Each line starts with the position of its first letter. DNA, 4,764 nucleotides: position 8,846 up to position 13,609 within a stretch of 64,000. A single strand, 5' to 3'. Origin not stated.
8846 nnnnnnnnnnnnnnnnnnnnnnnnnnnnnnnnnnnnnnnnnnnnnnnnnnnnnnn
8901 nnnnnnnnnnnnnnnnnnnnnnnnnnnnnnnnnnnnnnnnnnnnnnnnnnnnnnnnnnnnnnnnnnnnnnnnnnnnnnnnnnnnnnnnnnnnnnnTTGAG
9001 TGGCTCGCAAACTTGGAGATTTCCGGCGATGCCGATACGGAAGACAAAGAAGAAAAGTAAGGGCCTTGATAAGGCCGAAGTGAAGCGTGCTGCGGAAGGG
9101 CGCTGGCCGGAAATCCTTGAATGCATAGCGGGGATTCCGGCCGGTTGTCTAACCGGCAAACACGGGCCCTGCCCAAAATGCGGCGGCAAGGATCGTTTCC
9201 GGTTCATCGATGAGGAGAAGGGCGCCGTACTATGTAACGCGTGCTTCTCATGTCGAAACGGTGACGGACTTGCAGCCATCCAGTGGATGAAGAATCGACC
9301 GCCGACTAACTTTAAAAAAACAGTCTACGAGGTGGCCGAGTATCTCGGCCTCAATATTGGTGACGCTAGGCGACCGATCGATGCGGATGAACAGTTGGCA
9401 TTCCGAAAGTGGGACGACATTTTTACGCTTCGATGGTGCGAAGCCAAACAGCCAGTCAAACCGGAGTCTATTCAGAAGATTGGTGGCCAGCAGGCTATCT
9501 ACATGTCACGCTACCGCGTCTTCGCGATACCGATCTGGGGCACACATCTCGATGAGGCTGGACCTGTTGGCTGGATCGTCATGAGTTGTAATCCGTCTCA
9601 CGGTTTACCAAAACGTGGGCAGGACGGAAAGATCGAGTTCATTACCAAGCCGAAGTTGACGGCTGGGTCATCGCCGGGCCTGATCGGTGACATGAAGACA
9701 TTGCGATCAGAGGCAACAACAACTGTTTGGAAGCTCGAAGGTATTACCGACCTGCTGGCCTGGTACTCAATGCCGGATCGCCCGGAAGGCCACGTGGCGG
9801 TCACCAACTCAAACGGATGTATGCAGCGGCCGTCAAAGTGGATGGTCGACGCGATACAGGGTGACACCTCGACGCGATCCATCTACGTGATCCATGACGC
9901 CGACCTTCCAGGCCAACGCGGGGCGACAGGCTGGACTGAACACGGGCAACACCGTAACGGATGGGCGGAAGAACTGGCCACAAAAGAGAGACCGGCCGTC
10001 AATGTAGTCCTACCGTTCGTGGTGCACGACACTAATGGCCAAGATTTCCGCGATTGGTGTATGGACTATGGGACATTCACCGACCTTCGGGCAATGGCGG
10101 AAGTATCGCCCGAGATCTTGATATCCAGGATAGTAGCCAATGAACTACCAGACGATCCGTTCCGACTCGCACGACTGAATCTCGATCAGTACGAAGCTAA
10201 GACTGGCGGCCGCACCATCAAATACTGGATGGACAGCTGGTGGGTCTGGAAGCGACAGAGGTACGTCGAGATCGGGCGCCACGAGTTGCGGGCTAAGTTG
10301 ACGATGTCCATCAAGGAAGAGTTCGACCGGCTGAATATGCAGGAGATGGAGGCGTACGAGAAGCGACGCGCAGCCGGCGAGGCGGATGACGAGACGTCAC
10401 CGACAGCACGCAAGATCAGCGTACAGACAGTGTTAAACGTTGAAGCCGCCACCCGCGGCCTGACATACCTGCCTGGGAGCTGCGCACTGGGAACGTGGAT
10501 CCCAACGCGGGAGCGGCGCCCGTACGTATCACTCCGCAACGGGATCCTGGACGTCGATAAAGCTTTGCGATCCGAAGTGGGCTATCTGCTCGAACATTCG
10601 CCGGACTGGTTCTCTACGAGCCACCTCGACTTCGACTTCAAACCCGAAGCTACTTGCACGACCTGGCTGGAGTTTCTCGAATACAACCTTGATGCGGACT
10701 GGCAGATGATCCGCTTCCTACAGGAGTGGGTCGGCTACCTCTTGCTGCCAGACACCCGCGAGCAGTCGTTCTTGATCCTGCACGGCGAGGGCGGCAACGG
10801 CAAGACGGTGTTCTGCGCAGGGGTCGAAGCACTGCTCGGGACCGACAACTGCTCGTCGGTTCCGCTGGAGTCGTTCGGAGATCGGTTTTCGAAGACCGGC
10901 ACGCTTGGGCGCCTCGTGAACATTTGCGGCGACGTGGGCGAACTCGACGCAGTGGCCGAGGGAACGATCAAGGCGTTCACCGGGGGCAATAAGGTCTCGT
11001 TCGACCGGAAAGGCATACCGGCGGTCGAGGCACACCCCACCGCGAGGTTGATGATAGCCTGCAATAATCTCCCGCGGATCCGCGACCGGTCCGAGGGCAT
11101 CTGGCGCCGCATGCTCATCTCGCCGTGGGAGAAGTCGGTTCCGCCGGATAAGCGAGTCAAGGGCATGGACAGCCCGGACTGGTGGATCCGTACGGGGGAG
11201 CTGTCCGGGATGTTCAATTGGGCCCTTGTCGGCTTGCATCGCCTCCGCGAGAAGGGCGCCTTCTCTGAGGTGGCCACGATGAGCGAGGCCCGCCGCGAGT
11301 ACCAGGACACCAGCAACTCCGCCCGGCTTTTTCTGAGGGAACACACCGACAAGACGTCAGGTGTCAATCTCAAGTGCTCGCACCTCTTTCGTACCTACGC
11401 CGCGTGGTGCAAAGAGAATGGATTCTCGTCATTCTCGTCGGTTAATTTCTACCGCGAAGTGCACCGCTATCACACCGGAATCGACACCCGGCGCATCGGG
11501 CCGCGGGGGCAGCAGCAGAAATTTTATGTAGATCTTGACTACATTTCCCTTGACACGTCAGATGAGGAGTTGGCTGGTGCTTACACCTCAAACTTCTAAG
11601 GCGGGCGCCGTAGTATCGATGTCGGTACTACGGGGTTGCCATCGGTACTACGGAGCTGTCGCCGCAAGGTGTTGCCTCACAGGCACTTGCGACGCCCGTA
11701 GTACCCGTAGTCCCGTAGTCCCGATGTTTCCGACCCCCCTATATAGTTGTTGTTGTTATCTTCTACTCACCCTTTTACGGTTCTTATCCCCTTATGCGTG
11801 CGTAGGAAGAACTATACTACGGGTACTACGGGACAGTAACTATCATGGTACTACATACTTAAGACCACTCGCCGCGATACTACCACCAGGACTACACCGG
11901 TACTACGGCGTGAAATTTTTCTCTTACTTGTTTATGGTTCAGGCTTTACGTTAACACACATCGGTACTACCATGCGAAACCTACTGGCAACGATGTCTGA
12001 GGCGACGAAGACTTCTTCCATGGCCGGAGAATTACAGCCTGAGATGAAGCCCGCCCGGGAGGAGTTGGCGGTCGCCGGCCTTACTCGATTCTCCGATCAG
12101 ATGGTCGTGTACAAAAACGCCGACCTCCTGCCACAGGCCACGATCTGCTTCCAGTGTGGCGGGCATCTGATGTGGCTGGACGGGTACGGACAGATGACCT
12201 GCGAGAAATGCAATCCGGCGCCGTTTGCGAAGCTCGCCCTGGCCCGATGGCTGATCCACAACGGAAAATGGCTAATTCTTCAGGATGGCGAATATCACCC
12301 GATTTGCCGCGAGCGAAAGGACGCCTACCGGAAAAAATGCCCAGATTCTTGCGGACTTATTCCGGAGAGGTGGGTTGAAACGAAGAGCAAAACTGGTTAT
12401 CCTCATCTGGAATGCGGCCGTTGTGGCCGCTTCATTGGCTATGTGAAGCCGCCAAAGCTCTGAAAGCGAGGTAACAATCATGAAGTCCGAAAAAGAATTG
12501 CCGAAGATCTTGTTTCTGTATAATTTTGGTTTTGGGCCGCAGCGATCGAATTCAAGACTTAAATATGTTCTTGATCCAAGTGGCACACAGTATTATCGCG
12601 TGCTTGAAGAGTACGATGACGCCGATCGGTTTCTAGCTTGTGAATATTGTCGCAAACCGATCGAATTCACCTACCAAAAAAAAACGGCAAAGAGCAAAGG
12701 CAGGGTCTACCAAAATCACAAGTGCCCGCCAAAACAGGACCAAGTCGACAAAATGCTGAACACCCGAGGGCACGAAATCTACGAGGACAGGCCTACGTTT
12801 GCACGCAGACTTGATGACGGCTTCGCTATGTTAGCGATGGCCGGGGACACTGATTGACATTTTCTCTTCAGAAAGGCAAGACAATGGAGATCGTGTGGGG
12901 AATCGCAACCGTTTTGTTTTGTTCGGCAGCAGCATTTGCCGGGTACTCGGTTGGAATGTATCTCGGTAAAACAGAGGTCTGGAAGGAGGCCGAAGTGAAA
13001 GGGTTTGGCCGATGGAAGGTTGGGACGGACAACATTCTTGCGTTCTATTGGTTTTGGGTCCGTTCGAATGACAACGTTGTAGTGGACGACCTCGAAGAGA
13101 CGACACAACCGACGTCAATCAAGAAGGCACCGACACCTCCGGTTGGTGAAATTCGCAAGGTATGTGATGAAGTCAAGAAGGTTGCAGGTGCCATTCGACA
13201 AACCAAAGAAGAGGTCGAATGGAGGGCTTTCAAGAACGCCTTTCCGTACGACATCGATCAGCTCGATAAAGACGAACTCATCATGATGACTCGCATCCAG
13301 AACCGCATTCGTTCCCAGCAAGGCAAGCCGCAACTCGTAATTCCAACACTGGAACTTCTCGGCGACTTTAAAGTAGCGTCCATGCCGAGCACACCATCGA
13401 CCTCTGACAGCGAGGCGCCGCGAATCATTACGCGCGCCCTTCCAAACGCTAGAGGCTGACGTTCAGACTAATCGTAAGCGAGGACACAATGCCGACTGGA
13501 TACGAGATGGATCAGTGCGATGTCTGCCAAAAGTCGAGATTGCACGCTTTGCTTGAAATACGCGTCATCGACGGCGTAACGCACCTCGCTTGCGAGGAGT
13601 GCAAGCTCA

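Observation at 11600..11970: Iteron array downstream of the primase-helicase as a putative origin of replication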

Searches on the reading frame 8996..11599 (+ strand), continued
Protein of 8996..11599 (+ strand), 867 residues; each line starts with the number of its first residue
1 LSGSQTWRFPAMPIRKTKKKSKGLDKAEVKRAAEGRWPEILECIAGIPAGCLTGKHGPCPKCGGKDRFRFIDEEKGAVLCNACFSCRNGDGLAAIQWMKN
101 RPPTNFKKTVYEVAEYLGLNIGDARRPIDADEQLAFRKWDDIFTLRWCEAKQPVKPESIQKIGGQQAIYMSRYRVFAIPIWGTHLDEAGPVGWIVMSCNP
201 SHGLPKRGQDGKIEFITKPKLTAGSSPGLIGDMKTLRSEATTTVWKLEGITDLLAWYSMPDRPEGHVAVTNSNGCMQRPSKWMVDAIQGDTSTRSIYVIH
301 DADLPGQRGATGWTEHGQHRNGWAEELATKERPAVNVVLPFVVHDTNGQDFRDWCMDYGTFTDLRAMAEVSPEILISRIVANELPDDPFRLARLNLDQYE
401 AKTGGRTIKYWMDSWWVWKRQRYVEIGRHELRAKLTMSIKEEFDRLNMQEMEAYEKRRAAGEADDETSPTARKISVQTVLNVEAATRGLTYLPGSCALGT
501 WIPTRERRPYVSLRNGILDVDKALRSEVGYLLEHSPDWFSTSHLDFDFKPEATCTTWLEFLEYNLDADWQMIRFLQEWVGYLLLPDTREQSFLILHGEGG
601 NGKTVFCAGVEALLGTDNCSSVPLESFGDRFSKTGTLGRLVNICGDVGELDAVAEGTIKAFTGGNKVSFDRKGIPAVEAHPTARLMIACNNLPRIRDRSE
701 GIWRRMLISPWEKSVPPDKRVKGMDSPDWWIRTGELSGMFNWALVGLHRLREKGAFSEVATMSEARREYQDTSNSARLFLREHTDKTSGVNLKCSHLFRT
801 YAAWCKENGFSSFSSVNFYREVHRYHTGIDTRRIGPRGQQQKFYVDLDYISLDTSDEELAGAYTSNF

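Call 28: find_related_loci(query=A1, collection=viral_contigs, flank=3500)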
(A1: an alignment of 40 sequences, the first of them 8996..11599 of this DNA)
Query A1 (867 aa) in viral_contigs; peptide patterns used: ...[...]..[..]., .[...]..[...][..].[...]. (x = any residue, [..] = any of these).
73 stretches matched a pattern; 38 encode a relative of the query (tblastn E <= 1e-3); 37 distinct loci.
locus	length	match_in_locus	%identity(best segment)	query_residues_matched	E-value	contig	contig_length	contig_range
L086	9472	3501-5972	41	17-853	0e+0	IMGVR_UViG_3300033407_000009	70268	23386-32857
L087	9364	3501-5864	42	25-830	0e+0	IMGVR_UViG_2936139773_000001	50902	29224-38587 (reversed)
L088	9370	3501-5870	39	25-839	0e+0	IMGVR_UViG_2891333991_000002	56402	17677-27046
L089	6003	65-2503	41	11-849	0e+0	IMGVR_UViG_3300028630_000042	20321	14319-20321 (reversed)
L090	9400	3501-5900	43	29-857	0e+0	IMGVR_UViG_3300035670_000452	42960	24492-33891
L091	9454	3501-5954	38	13-834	1e-172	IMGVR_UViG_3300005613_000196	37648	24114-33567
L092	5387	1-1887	46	247-867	5e-171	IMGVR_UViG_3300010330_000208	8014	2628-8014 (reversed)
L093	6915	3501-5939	36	24-833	6e-160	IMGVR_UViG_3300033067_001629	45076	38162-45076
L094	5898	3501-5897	37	28-821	1e-157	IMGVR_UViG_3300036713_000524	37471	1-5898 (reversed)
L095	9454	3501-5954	37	29-852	2e-153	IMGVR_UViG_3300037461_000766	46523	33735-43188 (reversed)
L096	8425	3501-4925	46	379-850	8e-145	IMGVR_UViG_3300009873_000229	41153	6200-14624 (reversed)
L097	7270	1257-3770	35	21-835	6e-144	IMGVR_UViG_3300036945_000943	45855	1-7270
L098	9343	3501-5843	41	29-824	0e+0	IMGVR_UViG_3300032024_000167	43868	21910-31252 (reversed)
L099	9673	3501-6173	41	16-858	6e-141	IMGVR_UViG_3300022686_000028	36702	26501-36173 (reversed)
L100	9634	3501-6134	40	25-864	0e+0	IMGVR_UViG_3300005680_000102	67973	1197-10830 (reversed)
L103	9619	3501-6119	37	27-859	4e-169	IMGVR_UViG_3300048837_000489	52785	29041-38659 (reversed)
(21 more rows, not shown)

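Call 39: search_solved_structures(query=window:8996-11599:+, max_evalue=0.01, show_alignments=2)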
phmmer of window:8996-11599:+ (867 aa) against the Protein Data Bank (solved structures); distinct sequences matched with E-value up to 0.01: 1.
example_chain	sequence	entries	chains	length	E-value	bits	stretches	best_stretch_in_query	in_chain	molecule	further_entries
7ola_A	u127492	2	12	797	1.2e-10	43.1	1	512-825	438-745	DNA primase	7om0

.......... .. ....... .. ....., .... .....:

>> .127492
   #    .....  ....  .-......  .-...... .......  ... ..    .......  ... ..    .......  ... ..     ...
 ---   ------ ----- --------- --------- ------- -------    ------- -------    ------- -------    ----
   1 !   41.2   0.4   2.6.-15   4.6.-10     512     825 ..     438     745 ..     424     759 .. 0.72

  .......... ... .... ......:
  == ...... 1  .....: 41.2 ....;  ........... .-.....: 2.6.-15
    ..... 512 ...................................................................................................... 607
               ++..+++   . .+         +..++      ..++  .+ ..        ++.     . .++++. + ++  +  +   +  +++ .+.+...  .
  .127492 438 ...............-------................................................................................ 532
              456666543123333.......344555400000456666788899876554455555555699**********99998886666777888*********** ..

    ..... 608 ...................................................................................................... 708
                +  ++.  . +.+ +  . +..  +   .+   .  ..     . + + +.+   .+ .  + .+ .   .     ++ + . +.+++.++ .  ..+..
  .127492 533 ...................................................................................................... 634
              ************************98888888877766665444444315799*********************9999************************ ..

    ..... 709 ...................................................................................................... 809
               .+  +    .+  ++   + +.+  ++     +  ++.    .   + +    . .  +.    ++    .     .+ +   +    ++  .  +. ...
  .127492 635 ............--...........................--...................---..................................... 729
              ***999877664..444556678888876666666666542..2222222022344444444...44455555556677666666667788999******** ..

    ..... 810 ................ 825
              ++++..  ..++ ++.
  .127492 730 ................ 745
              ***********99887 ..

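Call 45: find_related_loci(query=A1, collection=genome_contigs, flank=3500)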
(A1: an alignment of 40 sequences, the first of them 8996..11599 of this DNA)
Query A1 (867 aa) in genome_contigs; peptide patterns used: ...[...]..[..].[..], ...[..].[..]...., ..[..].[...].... (x = any residue, [..] = any of these).
457 stretches matched a pattern; 276 encode a relative of the query (tblastn E <= 1e-3); the best 80 are kept; 80 distinct loci.
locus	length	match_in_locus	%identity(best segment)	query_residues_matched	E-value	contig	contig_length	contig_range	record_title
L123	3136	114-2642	45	11-858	0e+0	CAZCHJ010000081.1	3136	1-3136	MAG TPA_asm: uncultured Gammaproteobacteria bacterium isolate SRP135725_co1_448 genome assembly, contig: NODE_56054_leng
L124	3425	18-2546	43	15-849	0e+0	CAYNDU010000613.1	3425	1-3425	MAG TPA_asm: uncultured Pirellulaceae bacterium isolate binchicken_co275_71 genome assembly, contig: NODE_59794_length_3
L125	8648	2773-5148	44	15-824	0e+0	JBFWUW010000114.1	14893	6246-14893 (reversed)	MAG: Pirellulales bacterium isolate CA_2019_TPBF_8 NODE_17679_length_14893_cov_3.932954_TPBF, whole genome shotgun seque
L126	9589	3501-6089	43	25-866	0e+0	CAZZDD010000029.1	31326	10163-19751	MAG TPA_asm: uncultured Candidatus Peribacteria bacterium isolate SRP329715_co2_201 genome assembly, contig: NODE_3011_l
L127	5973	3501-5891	37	12-833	2e-167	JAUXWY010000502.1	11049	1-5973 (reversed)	MAG: Pirellulaceae bacterium isolate C15_metabat.bin.61 C15_k141_168005, whole genome shotgun sequence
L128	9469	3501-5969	35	27-858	2e-163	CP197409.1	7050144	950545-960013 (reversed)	Pirellulaceae bacterium SH449 chromosome, complete genome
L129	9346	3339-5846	35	25-847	5e-147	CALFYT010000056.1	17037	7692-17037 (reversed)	MAG TPA_asm: uncultured Planctomycetaceae bacterium isolate SRR7515930_bin.114_CONCOCT_v1.1_MAG genome assembly, contig:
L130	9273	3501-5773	43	104-847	4e-139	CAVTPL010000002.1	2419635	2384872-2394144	MAG: Pirellulales bacterium isolate MFD00905.bin.3.507 genome assembly, contig: contig_14836, whole genome shotgun seque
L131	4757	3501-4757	47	24-439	5e-122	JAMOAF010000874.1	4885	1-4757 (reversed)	MAG: Planctomycetota bacterium isolate Bin_67 Bin_67_scaffold_43150, whole genome shotgun sequence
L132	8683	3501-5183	40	283-847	9e-119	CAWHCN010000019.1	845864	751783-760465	MAG: uncultured Planctomycetota bacterium isolate MFD00731.bin.2.201 genome assembly, contig: contig_58990, whole genome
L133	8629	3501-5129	39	297-844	1e-117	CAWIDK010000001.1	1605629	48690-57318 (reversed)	MAG: uncultured Gemmataceae bacterium isolate MFD01248.bin.2.72 genome assembly, contig: contig_10649, whole genome shot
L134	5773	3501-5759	33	20-782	5e-119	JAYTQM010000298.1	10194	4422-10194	MAG: Planctomyces sp. isolate GFS_4656 GFS_4656_297, whole genome shotgun sequence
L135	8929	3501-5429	36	244-815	2e-113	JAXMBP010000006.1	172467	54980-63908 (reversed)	MAG: Pirellulales bacterium isolate STL-PLA39 C1.57.fa-6, whole genome shotgun sequence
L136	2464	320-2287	36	148-844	3e-118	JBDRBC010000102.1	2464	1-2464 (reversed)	MAG: bacterium isolate MEGAHIT-group-1.1038 k141_1888546, whole genome shotgun sequence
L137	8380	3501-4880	42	380-845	4e-109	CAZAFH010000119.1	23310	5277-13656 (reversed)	MAG TPA_asm: uncultured Singulisphaera sp. isolate SRP262948_co1_160 genome assembly, contig: NODE_2024_length_23310_cov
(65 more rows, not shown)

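Call 63: find_encoding_contigs(protein=P0001, flank=4000, max_places=3)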
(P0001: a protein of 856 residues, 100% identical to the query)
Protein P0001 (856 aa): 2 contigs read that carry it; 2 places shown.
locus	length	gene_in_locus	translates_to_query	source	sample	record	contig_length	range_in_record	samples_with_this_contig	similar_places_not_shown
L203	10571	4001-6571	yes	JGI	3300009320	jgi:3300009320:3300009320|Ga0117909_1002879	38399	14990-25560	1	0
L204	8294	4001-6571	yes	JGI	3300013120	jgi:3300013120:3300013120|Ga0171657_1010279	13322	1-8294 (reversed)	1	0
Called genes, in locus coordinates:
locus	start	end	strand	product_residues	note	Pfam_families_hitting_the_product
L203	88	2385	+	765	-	PF23139:OB_YrrC (weak), PF14490:HHH_RecD2 (faint), PF13086:AAA_11 (faint), PF13245:AAA_19, PF13604:AAA_30, PF01443:Viral_helicase1 (faint), PF05127:NAT10_TcmA_helicase (weak), PF13538:UvrD_C_2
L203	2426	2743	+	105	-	-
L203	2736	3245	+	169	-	PF02732:ERCC4 (weak)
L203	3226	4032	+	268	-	-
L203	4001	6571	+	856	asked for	PF08273:Zn_Ribbon_Prim, PF19263:DUF5906, PF02257:RFX_DNA_binding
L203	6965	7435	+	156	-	-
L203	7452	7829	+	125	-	-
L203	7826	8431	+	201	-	-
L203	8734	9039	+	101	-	-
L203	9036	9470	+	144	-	PF09152:DUF1937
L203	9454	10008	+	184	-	PF18909:dGTP_diPhyd_N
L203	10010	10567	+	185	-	PF01145:Band_7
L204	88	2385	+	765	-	PF23139:OB_YrrC (weak), PF14490:HHH_RecD2 (faint), PF13086:AAA_11 (faint), PF13245:AAA_19, PF13604:AAA_30, PF01443:Viral_helicase1 (faint), PF05127:NAT10_TcmA_helicase (weak), PF13538:UvrD_C_2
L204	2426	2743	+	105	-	-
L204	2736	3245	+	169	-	PF02732:ERCC4 (weak)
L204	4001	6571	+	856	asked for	PF08273:Zn_Ribbon_Prim, PF19263:DUF5906, PF02257:RFX_DNA_binding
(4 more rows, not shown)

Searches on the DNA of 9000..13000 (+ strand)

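Call 12: search_dna_similar(query=window:9000-13000:+, collection=phages, mode=distant, max_rows=20)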
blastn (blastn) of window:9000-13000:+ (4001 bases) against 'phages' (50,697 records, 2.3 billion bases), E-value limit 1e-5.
No match.

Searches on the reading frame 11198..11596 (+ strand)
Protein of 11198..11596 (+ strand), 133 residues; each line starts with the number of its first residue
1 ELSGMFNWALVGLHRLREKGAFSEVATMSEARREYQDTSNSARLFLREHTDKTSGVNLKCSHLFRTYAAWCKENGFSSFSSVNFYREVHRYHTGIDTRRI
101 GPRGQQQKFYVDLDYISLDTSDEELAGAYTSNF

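Call 56: predict_structure(alignment_id=A3)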
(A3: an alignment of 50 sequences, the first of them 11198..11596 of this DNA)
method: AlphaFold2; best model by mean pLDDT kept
length: 133 residues; sequences in the alignment: 50
mean_pLDDT: 90.2   pTM: 0.72
mean pLDDT of the five models: 90.2, 90.1, 88.8, 87.4, 85.7
residues with pLDDT >= 90: 84; 70-90: 41; 50-70: 7; < 50: 1
segments of 3 or more residues with pLDDT < 50: none
pLDDT, mean of each block of 10 residues (from residue 1): 82 81 74 84 96 97 97 96 97 97 96 93 92 64
secondary structure, 60 per line:
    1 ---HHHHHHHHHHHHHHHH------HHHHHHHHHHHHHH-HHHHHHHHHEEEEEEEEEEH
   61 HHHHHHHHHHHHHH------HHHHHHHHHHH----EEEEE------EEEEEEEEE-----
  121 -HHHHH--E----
elements in order: H4-19 H26-39 H41-49 E50-59 H60-74 H81-91 E96-100 E107-115 H122-126

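Call 59: fold_search(model_id=the predicted structure, library=pdb)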
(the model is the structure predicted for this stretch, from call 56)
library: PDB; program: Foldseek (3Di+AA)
matches with E <= 10: 515; with E <= 0.001: 2
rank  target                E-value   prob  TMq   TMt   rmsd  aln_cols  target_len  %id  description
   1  1dp7_P                1.0e-05  1.00  0.53  0.91   1.1        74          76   24  COCRYSTAL STRUCTURE OF RFX-DBD IN COMPLEX WITH ITS COGNATE X-BOX BINDING SITE (released 2000-03-06)
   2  8zjr_M                1.3e-05  1.00  0.54  0.86   1.3        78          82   23  Structure of nucleosome-bound RFX5 complex (released 2025-08-13)
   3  8iqh_K                3.5e-02  0.99  0.50  0.10   5.2       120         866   12  Structure of Full-Length AsfvPrimPol in Apo-Form (released 2023-07-26)
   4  8iqh_C                6.9e-02  0.98  0.50  0.10   4.9       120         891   12  Structure of Full-Length AsfvPrimPol in Apo-Form (released 2023-07-26)
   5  8iqh_J                7.4e-02  0.98  0.50  0.10   5.0       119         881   12  Structure of Full-Length AsfvPrimPol in Apo-Form (released 2023-07-26)
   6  8iqh_M                1.6e-01  0.91  0.47  0.10   5.3       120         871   14  Structure of Full-Length AsfvPrimPol in Apo-Form (released 2023-07-26)
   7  9iwa_C                1.8e-01  0.92  0.49  0.10   5.0       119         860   11  Structure of apo AsfvPrimPol with dodecamer (released 2025-12-24)
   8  8iqh_D                1.9e-01  0.87  0.47  0.09   5.4       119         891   14  Structure of Full-Length AsfvPrimPol in Apo-Form (released 2023-07-26)
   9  4ejo_A                1.9e-01  0.69  0.33  0.38   8.4       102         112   12  Crystal structure of padr family transcriptional regulator from Eggerthella lenta DSM 2243 (released 2012-04-25)
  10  8iqi_C                2.1e-01  0.94  0.52  0.10   4.8       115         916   10  Structure of Full-Length AsfvPrimPol in Complex-Form (released 2023-07-26)
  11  2qby_B                2.1e-01  0.89  0.33  0.13   3.0        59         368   15  Crystal structure of a heterodimer of Cdc6/Orc1 initiators bound to origin DNA (from S. solfataricus) (released 2007-09-11)
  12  8iqh_H                2.1e-01  0.82  0.45  0.09   5.5       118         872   16  Structure of Full-Length AsfvPrimPol in Apo-Form (released 2023-07-26)
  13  8iqh_G                2.3e-01  0.84  0.45  0.09   5.3       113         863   13  Structure of Full-Length AsfvPrimPol in Apo-Form (released 2023-07-26)
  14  8iqh_B                2.3e-01  0.69  0.48  0.10  18.6       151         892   10  Structure of Full-Length AsfvPrimPol in Apo-Form (released 2023-07-26)
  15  5zhc_A                2.3e-01  0.63  0.34  0.41   8.2       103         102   13  Crystal structure of the PadR-family transcriptional regulator Rv3488 of Mycobacterium tuberculosis H37Rv (released 2018-10-17)
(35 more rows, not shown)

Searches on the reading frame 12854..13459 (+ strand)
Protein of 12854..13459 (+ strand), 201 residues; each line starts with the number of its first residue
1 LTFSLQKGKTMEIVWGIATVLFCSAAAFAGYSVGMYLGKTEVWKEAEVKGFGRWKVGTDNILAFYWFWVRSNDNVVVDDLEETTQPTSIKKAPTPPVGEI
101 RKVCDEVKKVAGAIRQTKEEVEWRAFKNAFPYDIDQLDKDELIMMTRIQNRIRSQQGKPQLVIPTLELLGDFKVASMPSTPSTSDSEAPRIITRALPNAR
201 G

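Call 10: search_protein_families(library=pfam, proteins=[window:12854-13459:+], max_evalue=0.01)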
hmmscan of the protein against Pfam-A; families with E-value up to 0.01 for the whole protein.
window:12854-13459:+ (201 aa): 2 families
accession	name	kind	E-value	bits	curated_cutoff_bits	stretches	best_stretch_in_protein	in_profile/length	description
PF12699.13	phiKZ_IP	-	0.0029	17.3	27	1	74-122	272-318/387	phiKZ-like phage internal head proteins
PF08968.15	DUF1885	-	0.0084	16.6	25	0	101-146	19-64/133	Domain of unknown function (DUF1885)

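Call 11: search_protein_families(library=phrogs, proteins=[window:12854-13459:+], max_evalue=0.001)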
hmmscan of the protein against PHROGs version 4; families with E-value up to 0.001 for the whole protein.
window:12854-13459:+ (201 aa): 0 families
